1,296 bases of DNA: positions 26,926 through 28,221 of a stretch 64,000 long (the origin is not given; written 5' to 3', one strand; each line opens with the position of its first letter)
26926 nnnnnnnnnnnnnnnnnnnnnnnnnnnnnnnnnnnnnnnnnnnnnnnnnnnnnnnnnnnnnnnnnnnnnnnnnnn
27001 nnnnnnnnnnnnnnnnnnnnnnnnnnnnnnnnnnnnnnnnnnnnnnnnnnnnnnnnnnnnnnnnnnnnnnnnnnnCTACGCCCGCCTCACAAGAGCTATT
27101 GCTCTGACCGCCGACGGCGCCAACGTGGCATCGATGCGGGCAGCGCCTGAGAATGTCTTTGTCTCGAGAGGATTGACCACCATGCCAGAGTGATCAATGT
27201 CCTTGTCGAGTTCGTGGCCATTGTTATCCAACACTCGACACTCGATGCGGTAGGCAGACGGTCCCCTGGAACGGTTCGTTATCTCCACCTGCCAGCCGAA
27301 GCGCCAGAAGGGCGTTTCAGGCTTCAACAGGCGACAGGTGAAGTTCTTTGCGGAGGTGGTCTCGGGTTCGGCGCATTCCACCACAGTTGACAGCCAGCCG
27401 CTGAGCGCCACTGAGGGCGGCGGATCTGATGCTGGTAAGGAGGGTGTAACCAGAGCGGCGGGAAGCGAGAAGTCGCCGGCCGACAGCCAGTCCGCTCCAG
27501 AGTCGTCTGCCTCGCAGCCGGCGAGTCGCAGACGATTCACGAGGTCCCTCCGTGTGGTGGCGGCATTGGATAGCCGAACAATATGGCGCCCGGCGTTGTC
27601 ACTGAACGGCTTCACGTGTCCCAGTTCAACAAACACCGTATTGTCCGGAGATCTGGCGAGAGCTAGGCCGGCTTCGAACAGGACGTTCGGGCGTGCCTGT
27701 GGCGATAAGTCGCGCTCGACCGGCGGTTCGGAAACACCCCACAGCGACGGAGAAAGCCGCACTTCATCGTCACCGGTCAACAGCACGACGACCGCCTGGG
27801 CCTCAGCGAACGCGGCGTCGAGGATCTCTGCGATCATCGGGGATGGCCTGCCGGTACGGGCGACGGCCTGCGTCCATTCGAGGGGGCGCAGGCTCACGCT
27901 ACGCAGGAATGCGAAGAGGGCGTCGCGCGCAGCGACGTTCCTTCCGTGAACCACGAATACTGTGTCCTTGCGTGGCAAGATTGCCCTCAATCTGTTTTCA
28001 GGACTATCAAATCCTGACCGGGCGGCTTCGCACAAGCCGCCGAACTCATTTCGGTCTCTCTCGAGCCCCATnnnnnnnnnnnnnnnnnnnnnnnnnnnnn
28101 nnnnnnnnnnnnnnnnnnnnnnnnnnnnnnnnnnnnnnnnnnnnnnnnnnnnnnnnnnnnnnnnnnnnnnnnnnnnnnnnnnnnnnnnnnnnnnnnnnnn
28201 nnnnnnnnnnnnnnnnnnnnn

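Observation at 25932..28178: Stand-alone TIR-like effector with an unknown C-terminal domain, palindromic operator cluster and ORF-free flank: candidate undescribed defence module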

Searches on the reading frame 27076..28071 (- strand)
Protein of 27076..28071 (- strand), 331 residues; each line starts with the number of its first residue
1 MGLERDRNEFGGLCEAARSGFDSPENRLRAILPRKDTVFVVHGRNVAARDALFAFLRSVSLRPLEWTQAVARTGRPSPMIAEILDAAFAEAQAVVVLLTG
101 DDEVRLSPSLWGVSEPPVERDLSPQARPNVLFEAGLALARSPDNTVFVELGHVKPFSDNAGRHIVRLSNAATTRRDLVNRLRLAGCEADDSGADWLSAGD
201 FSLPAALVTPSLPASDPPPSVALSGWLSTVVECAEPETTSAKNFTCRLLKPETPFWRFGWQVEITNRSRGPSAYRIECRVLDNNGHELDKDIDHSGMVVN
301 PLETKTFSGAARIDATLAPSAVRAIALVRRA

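Call 4: search_protein_families(library=pfam, proteins=[window:27076-28071:-], max_evalue=0.1)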
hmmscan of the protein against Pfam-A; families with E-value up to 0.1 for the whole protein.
window:27076-28071:- (331 aa): 1 family
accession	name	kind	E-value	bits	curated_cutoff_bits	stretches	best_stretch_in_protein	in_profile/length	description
PF10137.14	CAP12-PCTIR_TIR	-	2e-23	83.1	24.7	1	38-168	2-118/119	CAP12/Pycsar effector protein, TIR domain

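Call 5: search_protein_families(library=padloc, proteins=[window:27076-28071:-], max_evalue=0.1)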
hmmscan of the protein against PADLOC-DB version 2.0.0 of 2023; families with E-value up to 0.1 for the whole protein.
window:27076-28071:- (331 aa): 7 families
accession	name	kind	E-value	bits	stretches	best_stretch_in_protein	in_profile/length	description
PDLC05005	PDC-S35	-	8e-14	50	1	35-189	118-258/264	-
PDLC05003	PDC-S35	-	1.6e-11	42.2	1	31-190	85-237/245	-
PDLC05006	PDC-S35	-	6.5e-09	33.5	1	33-140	80-174/231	-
PDLC05007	PDC-S35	-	3.6e-08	31.4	1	34-189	132-273/278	-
PDLC05004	PDC-S35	-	2.7e-07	28.5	1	34-187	118-258/265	-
PDLC02371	PycTIR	-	0.019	12.3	1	35-168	151-261/288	-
PDLC00729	Effector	-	0.042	11.3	1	124-172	78-127/310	TIR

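Call 6: search_protein_families(library=ncbifam, proteins=[window:27076-28071:-], max_evalue=0.1)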
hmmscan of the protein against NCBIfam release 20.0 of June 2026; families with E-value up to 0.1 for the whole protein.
window:27076-28071:- (331 aa): 0 families

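Call 7: find_homologous_proteins(query=window:27076-28071:-, max_evalue=0.001)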
Query window:27076-28071:- (331 aa): 2018 proteins with E <= 0.001 among 8000 candidates; the best 120 are listed.
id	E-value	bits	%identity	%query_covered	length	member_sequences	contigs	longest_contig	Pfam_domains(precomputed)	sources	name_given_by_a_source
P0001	1.3e-176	604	93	88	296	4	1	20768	PF10137.15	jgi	-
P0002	4.0e-161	553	83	90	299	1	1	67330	PF10137.15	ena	-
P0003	1.9e-126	439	77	76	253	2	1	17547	PF10137.15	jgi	jgi:hypothetical protein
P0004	1.5e-123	430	65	85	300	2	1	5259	PF10137.15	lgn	-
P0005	3.8e-120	419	66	85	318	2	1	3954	PF10137.15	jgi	-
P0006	4.1e-118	412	63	85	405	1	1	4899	PF10137.15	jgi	jgi:predicted nucleotide-binding protein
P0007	2.2e-102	360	58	90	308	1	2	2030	PF10137.15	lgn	-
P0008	3.3e-99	350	54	90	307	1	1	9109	PF10137.15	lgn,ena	-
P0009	4.2e-96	340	55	90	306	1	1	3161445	PF10137.15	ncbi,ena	-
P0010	1.5e-94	335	74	65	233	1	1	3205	PF10137.15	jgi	jgi:hypothetical protein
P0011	8.6e-94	332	53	90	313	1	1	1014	PF10137.15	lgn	-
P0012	1.6e-93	331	55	89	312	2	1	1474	PF10137.15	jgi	jgi:hypothetical protein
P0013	4.0e-91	323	54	84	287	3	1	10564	PF10137.15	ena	-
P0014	4.6e-91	323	51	90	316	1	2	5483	PF10137.15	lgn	-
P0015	7.1e-91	323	54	90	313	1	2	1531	PF10137.15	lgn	-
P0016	7.3e-88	313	53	88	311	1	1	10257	PF10137.15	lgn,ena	-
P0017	1.9e-71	259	64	58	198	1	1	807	PF10137.15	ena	-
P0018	1.2e-69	253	52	76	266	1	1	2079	PF10137.15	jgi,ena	-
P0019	2.2e-65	239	59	60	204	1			PF10137.15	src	-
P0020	9.9e-65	237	47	52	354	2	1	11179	PF10137.15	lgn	-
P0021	2.8e-64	235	59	58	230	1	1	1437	PF10137.15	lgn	-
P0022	5.3e-64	234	56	62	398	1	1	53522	PF10137.15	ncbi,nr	ncbi:MAG TPA: nucleotide-binding protein [Acidimicrobiia bacterium]|nr:nucleotide-binding protein [A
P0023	1.1e-62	230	57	63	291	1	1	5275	PF10137.15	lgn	-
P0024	5.5e-62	228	56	64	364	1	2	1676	PF10137.15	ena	-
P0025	1.1e-61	227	59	57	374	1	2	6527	PF10137.15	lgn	-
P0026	1.2e-61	227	58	55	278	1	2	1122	PF10137.15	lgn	-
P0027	2.3e-61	226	64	51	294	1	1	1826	PF10137.15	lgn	-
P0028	4.8e-61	225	62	51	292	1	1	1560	PF10137.15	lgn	-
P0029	5.8e-61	224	63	50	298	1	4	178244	PF10137.15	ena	-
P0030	1.3e-60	223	59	59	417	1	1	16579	PF10137.15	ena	-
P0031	2.0e-60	223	61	50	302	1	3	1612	PF10137.15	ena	-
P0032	2.6e-60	222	59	53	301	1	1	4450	PF10137.15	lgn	-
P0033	3.2e-60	222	62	52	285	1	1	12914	PF10137.15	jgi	jgi:predicted nucleotide-binding protein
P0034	3.5e-60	222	54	66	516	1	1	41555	PF10137.15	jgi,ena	jgi:predicted nucleotide-binding protein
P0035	4.5e-60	221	59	52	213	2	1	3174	PF10137.15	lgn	-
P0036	4.6e-60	221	47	51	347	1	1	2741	PF10137.15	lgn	-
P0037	5.3e-60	221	44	61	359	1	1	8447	PF10137.15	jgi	-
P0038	5.4e-60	221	46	54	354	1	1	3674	PF10137.15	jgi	jgi:predicted nucleotide-binding protein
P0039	6.7e-60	221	60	52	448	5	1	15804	PF10137.15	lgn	-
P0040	7.8e-60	221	47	50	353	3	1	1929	PF10137.15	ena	-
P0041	8.1e-60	221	58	52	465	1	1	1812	PF10137.15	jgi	-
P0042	8.8e-60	220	59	53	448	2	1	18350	PF10137.15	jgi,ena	jgi:predicted nucleotide-binding protein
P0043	9.0e-60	220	60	51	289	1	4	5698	PF10137.15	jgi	-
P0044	1.1e-59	220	55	63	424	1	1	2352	PF10137.15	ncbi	-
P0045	1.4e-59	220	60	51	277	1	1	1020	PF10137.15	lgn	-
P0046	1.6e-59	220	59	55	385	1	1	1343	PF10137.15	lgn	-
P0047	1.6e-59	220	53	61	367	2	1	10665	PF10137.15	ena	-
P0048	1.6e-59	220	50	50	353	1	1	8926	PF10137.15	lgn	-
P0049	2.0e-59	219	58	56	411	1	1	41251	PF10137.15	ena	-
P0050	2.0e-59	219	58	51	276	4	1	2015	PF10137.15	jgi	jgi:predicted nucleotide-binding protein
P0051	2.5e-59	219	60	54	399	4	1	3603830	PF10137.15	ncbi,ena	-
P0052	2.5e-59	219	46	50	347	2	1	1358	PF10137.15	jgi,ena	-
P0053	2.7e-59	219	61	51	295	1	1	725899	PF10137.15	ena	-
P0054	3.2e-59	219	47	58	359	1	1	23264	PF10137.15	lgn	-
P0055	3.2e-59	219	57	55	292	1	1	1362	PF10137.15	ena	-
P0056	3.6e-59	218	56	59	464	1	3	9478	PF10137.15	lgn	-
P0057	5.7e-59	218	61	50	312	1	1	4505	PF10137.15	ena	-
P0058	6.4e-59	218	60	51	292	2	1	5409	PF10137.15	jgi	jgi:predicted nucleotide-binding protein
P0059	6.4e-59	218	48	51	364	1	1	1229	PF10137.15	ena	-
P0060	6.6e-59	218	57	55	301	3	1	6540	PF10137.15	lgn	-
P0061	6.7e-59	218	56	60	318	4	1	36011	PF10137.15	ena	-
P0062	8.2e-59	217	60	52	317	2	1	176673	PF10137.15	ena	-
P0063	8.6e-59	217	55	59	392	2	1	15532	PF10137.15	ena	-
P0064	9.6e-59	217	63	51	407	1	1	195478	PF10137.15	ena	-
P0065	1.1e-58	217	54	56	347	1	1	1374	PF12840.14,PF13412.13,PF00196.26,PF10137.15,PF25213.2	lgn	-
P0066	1.2e-58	217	59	52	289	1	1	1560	PF10137.15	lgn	-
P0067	1.3e-58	217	60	54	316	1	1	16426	PF10137.15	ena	-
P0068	1.4e-58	216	53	63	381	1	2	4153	PF09339.17,PF12802.14,PF10137.15,PF25213.2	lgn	-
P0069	1.5e-58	216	57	57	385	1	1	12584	PF10137.15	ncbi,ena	-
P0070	1.5e-58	216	55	60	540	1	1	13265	PF10137.15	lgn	-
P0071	1.5e-58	216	55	58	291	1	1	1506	PF10137.15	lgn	-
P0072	1.7e-58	216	59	52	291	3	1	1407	PF10137.15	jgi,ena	-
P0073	1.8e-58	216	58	50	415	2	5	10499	PF10137.15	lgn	-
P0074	1.9e-58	216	56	57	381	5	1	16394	PF10137.15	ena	-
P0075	2.0e-58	216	51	64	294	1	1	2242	PF10137.15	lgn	-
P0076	2.2e-58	216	62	50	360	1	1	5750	PF10137.15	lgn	-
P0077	2.7e-58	216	58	50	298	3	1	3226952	PF10137.15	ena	-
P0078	3.1e-58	215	62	50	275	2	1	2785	PF10137.15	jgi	-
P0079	3.2e-58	215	59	52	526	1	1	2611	PF10137.15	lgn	-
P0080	3.2e-58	215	60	51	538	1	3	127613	PF10137.15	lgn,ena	-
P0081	3.6e-58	215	62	50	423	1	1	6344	PF10137.15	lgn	-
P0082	3.6e-58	215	59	51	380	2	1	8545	PF10137.15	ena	-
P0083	3.7e-58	215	57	51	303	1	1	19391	PF10137.15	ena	-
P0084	4.0e-58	215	56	56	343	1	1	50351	PF10137.15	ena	-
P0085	4.0e-58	215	54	56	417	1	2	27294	PF10137.15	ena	-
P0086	4.1e-58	215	58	52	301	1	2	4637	PF10137.15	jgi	jgi:predicted nucleotide-binding protein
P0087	4.4e-58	215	58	51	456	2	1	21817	PF10137.15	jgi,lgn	jgi:predicted nucleotide-binding protein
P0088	4.5e-58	215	49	52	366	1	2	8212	PF10137.15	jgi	-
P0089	4.5e-58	215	57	53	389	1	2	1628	PF10137.15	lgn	-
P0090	4.8e-58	215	61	50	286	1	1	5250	PF10137.15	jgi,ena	jgi:predicted nucleotide-binding protein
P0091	4.9e-58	215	60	50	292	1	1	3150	PF10137.15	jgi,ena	-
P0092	4.9e-58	215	55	61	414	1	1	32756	PF10137.15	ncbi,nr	ncbi:MAG: nucleotide-binding protein [Chloroflexi bacterium]|nr:nucleotide-binding protein [Chlorofl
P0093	5.2e-58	215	58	52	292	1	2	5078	PF10137.15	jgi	jgi:predicted nucleotide-binding protein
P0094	5.3e-58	215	56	58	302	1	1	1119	PF10137.15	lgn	-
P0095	6.0e-58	214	57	56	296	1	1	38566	PF10137.15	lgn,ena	-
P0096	6.5e-58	214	55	57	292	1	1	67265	PF10137.15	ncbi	-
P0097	7.1e-58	214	58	54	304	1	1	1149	PF10137.15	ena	-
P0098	7.2e-58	214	60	51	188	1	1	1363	PF10137.15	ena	-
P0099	7.4e-58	214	62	50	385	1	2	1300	PF10137.15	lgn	-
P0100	7.5e-58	214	60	51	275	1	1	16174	PF10137.15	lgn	-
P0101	8.2e-58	214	58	54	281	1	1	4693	PF10137.15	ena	-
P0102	9.5e-58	214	40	83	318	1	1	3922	PF10137.15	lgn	-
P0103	1.0e-57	214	58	50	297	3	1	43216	PF10137.15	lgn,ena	-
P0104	1.1e-57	214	57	56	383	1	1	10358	PF10137.15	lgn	-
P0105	1.2e-57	213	60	51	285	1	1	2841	PF10137.15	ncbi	-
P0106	1.3e-57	213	58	54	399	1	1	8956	PF10137.15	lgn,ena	-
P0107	1.3e-57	213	58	54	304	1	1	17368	PF10137.15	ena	-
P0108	1.3e-57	213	56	56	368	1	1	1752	PF10137.15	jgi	jgi:predicted nucleotide-binding protein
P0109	1.4e-57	213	59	51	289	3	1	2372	PF10137.15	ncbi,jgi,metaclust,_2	metaclust:\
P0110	1.5e-57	213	58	54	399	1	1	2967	PF10137.15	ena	-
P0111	1.5e-57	213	57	52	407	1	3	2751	PF13428.13,PF10137.15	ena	-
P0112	1.6e-57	213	62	50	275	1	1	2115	PF10137.15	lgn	-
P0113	1.6e-57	213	56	57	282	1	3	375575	PF10137.15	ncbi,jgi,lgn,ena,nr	ncbi:MAG TPA: nucleotide-binding protein [Pyrinomonadaceae bacterium]|nr:nucleotide-binding protein 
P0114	1.6e-57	213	60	53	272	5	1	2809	PF10137.15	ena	-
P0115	1.6e-57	213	61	52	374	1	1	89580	PF10137.15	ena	-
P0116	1.7e-57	213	62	50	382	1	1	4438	PF10137.15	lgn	-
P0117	1.7e-57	213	58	52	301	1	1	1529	PF10137.15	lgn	-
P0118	1.8e-57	213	60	50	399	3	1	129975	PF10137.15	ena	-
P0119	1.8e-57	213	63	50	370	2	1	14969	PF10137.15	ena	-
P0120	1.9e-57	213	61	50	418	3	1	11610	PF10137.15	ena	-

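Call 13: find_encoding_contigs(protein=P0002, flank=10000, max_places=3)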
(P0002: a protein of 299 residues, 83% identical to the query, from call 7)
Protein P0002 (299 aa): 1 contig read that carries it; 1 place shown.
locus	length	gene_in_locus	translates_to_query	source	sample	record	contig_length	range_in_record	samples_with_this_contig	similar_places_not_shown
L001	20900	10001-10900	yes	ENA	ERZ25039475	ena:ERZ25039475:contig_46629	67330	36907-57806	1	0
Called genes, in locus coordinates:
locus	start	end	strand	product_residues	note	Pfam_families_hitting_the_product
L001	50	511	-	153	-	-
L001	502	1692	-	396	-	-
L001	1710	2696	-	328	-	PF00092:VWA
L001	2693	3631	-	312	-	-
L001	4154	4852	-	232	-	-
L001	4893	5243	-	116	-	PF00092:VWA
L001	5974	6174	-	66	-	-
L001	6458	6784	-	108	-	-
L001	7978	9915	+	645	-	PF00266:Aminotran_5 (weak), PF03054:tRNA_Me_trans, PF20258:tRNA_Me_trans_C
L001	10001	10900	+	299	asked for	PF10137:CAP12-PCTIR_TIR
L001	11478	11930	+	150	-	PF01797:Y1_Tnp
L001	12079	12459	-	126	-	-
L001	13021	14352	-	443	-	PF07730:HisKA_3, PF02518:HATPase_c, PF00072:Response_reg, PF00196:GerE, PF04545:Sigma70_r4 (faint), PF08281:Sigma70_r4_2 (weak)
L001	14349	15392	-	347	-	-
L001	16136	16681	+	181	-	PF00512:HisKA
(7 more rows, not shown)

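Call 14: find_encoding_contigs(protein=P0001, flank=10000, max_places=3)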
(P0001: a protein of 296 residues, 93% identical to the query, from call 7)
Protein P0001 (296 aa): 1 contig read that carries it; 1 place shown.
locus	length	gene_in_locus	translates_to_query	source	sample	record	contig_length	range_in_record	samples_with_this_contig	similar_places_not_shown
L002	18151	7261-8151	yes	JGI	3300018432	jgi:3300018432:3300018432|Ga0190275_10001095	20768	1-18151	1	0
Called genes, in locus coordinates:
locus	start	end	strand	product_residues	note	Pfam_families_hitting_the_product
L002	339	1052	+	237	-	PF09976:TPR_21, PF13432:TPR_16 (faint), PF07719:TPR_2 (faint), PF13174:TPR_6 (faint), PF13428:TPR_14 (weak)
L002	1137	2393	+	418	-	PF13506:Glyco_transf_21, PF13641:Glyco_tranf_2_3, PF00535:Glycos_transf_2, PF10111:Glyco_tranf_2_2 (weak)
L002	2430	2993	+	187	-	PF00210:Ferritin, PF02915:Rubrerythrin (weak)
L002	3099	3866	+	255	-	PF15566:Imm32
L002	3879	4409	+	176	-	PF03232:COQ7 (faint)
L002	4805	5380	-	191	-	-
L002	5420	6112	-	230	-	-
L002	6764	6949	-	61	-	-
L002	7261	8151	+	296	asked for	PF10137:CAP12-PCTIR_TIR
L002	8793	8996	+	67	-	PF03683:UPF0175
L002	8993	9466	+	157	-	-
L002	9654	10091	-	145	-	PF01741:MscL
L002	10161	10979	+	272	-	PF02737:3HCDH_N, PF00725:3HCDH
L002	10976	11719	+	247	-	PF13489:Methyltransf_23, PF08241:Methyltransf_11, PF08242:Methyltransf_12 (weak), PF13649:Methyltransf_25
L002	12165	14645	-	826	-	PF16743:PliI (faint), PF13517:FG-GAP_3, PF01839:FG-GAP (weak), PF13517:FG-GAP_3, PF16640:Big_3_5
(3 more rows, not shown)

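Call 15: find_encoding_contigs(protein=P0009, flank=10000, max_places=3)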
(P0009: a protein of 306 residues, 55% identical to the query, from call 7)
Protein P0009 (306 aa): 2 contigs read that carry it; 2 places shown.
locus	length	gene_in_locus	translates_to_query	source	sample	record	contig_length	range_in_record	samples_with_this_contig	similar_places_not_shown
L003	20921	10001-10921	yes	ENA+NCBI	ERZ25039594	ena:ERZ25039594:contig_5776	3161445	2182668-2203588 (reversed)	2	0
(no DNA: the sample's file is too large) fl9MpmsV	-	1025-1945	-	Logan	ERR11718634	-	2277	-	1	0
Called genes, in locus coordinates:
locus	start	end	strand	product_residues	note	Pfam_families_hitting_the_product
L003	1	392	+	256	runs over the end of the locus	PF00005:ABC_tran, PF13304:AAA_21 (faint)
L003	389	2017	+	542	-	PF04069:OpuAC, PF00528:BPD_transp_1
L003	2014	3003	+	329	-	PF10017:Methyltransf_33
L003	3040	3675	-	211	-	PF03167:UDG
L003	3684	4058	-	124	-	-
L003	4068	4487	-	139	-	PF00334:NDK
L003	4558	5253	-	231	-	-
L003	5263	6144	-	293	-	PF02629:CoA_binding, PF13380:CoA_binding_2 (weak), PF13607:Succ_CoA_lig, PF00549:Ligase_CoA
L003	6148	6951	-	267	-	PF08442:ATP-grasp_2, PF00549:Ligase_CoA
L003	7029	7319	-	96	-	PF08442:ATP-grasp_2, PF13549:ATP-grasp_5 (weak), PF01071:GARS_A (weak)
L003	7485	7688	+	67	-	-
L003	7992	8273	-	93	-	-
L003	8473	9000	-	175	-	-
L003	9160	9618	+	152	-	-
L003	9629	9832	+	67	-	-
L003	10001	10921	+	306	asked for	PF10137:CAP12-PCTIR_TIR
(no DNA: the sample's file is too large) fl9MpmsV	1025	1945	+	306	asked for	PF10137:CAP12-PCTIR_TIR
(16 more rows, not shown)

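Call 26: search_solved_structures(query=window:27079-27978:-, max_evalue=1, show_alignments=3)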
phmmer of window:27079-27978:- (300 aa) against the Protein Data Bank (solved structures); distinct sequences matched with E-value up to 1: 0.

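Call 33: predict_structure(alignment_id=A2)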
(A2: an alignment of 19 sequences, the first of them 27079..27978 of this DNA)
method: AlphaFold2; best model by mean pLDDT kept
length: 300 residues; sequences in the alignment: 19
mean_pLDDT: 77.3   pTM: 0.52
mean pLDDT of the five models: 77.3, 76.9, 75.1, 70.0, 63.4
residues with pLDDT >= 90: 80; 70-90: 148; 50-70: 30; < 50: 42
segments of 3 or more residues with pLDDT < 50: 73-79, 86-97, 126-128, 174-192
pLDDT, mean of each block of 10 residues (from residue 1): 86 80 93 83 76 85 81 50 50 49 74 82 53 81 90 89 85 43 30 72 90 90 89 92 92 85 84 91 87 90
secondary structure, 60 per line:
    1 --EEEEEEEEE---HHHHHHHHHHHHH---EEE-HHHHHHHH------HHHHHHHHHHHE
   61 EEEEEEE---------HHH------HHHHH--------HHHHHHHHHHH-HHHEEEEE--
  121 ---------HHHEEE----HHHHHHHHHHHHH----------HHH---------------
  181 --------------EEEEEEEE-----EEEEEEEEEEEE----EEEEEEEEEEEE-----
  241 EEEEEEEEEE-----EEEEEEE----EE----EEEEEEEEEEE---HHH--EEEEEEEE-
elements in order: E3-11 H15-27 E31-33 H35-42 H49-59 E60-67 H86-90 H99-109 E114-118 E133-135 H140-152 E195-202 E208-219 E224-235 E241-250 E256-262 E273-283 E292-299

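Call 39: fold_search(model_id=the predicted structure, library=pdb)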
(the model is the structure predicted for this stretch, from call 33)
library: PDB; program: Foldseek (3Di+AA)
matches with E <= 10: 1706; with E <= 0.001: 49
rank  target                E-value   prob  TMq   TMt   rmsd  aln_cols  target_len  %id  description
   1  1xvs_A                3.7e-05  1.00  0.20  0.43   3.9        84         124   15  Crystal structure of apaG Protein from Vibrio cholerae (released 2004-12-14)
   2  8q2h                  9.9e-05  1.00  0.20  0.06   4.5        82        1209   11  beta-galactosidase from Bacillus circulans (released 2024-10-16)
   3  3fn9_C                1.4e-04  1.00  0.19  0.09  10.0       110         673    9  Crystal structure of putative beta-galactosidase from bacteroides fragilis (released 2009-01-13)
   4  8dne_A                1.7e-04  0.60  0.19  0.17  22.8       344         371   10  CryoEM structure of the A.aeolicus WzmWzt transporter bound to ATP (released 2022-09-21)
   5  7cwd                  1.8e-04  1.00  0.20  0.08   4.5        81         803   14  Crystal structure of beta-galactosidase II from Bacillus circulans in complex with beta-D-galactopyranosyl disaccharide (released 2020-12-09)
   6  5t9g_A                1.8e-04  1.00  0.21  0.08   4.3        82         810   12  Crystal structure of BuGH2Cwt in complex with Galactoisofagomine (released 2017-09-13)
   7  4ypj_A                2.0e-04  1.00  0.20  0.08   4.6        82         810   11  X-ray Structure of The Mutant of Glycoside Hydrolase (released 2015-04-29)
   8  1tza_A                2.0e-04  1.00  0.22  0.46   3.4        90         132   11  X-ray structure of Northeast Structural Genomics Consortium target SoR45 (released 2004-07-27)
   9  1xq4_A                2.0e-04  1.00  0.19  0.41   4.1        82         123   17  Crystal Structure of the Putative ApaA Protein from Bordetella pertussis, Northeast Structural Genomics Target BeR40 (released 2004-11-09)
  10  5t9a_A                2.2e-04  1.00  0.20  0.08   3.6        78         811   13  Crystal structure of BuGH2Cwt (released 2017-09-13)
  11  4gio_A                2.2e-04  1.00  0.22  0.53   5.1       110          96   14  Crystal structure of Campylobacter jejuni cj0090 (released 2012-09-26)
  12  8dne_C                2.4e-04  0.69  0.21  0.17  23.0       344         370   10  CryoEM structure of the A.aeolicus WzmWzt transporter bound to ATP (released 2022-09-21)
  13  6byg_B                3.0e-04  1.00  0.21  0.08   2.7        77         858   13  Crystal structure of the nucleophile mutant (E575A) of the GH2 exo-beta-mannanase from Xanthomonas axonopodis pv. citr (released 2018-07-18)
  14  5t9a_B                3.2e-04  1.00  0.20  0.08   2.8        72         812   12  Crystal structure of BuGH2Cwt (released 2017-09-13)
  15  1tza_B                3.4e-04  1.00  0.21  0.44   3.5        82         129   11  X-ray structure of Northeast Structural Genomics Consortium target SoR45 (released 2004-07-27)
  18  3o0l_A                3.9e-04  1.00  0.22  0.53   4.1        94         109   16  Crystal structure of a Pfam DUF1425 family member (Shew_1734) from Shewanella sp. pv-4 at 1.81 a resolution (released 2010-08-04)
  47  3o0l_B                9.9e-04  1.00  0.21  0.52   4.7        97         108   18  Crystal structure of a Pfam DUF1425 family member (Shew_1734) from Shewanella sp. pv-4 at 1.81 a resolution (released 2010-08-04)
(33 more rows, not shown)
